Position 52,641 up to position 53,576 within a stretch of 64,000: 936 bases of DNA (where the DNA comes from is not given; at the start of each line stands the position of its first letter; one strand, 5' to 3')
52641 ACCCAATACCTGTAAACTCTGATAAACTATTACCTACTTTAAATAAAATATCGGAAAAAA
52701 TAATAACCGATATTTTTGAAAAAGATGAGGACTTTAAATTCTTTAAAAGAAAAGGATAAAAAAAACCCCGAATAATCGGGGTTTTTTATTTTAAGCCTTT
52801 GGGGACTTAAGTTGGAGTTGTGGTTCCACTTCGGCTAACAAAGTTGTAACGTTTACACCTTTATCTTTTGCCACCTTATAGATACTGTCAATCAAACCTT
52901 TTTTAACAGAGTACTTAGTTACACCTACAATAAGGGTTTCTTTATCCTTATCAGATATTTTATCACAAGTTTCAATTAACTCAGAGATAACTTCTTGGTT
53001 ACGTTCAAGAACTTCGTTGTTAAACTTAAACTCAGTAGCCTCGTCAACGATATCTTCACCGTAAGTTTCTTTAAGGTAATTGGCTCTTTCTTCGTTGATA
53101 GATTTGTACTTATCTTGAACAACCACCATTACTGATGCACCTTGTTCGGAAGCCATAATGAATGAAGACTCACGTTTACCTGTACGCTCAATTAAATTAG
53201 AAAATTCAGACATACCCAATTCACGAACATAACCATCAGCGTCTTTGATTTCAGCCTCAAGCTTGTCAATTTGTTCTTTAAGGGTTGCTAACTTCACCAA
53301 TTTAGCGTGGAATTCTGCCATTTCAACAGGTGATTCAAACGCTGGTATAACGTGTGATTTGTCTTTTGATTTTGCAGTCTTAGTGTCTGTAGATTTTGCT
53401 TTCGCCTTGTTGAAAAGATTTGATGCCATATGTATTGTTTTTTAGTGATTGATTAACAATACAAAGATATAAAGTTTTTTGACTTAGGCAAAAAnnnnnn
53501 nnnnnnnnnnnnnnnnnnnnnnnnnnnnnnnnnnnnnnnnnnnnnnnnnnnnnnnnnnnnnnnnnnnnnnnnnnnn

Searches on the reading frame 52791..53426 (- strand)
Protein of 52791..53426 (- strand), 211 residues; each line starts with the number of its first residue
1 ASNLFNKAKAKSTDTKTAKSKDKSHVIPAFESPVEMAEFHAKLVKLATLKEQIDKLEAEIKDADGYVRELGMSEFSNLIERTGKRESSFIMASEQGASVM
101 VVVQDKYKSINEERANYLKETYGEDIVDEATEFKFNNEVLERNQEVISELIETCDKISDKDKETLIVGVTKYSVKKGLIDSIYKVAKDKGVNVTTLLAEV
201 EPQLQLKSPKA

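Call 3: search_protein_families(library=pfam, proteins=[window:52791-53426:-], max_evalue=0.01)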
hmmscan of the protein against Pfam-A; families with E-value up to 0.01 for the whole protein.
window:52791-53426:- (211 aa): 0 families

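Call 9: search_protein_families(library=phrogs, proteins=[window:52791-53426:-], max_evalue=0.001)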
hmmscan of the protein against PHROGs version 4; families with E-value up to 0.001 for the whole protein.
window:52791-53426:- (211 aa): 0 families

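Call 35: search_protein_families(library=phrogs, proteins=[window:52791-53426:-], max_evalue=5)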
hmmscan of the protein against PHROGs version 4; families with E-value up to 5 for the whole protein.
window:52791-53426:- (211 aa): 8 families
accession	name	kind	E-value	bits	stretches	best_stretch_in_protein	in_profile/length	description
phrog_375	-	moron, auxiliary metabolic gene and host takeover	0.0027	18.5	1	74-118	15-59/74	Phd-like antitoxin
phrog_10063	-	unknown function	0.026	15.4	1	111-156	53-96/113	-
phrog_4211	-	tail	0.041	11.8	1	11-160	1290-1425/2625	tail length tape measure protein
phrog_13064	-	unknown function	0.082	14.2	1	116-161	16-56/74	-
phrog_33036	-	unknown function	0.14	13.4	1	148-202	37-91/120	-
phrog_22725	-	unknown function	0.15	13.4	1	43-58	65-80/85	-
phrog_14407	-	unknown function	0.22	12.4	1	63-116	25-77/79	-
phrog_2429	-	moron, auxiliary metabolic gene and host takeover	1.3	10.4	1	135-160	42-67/82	involved in bacteriocin production or immunity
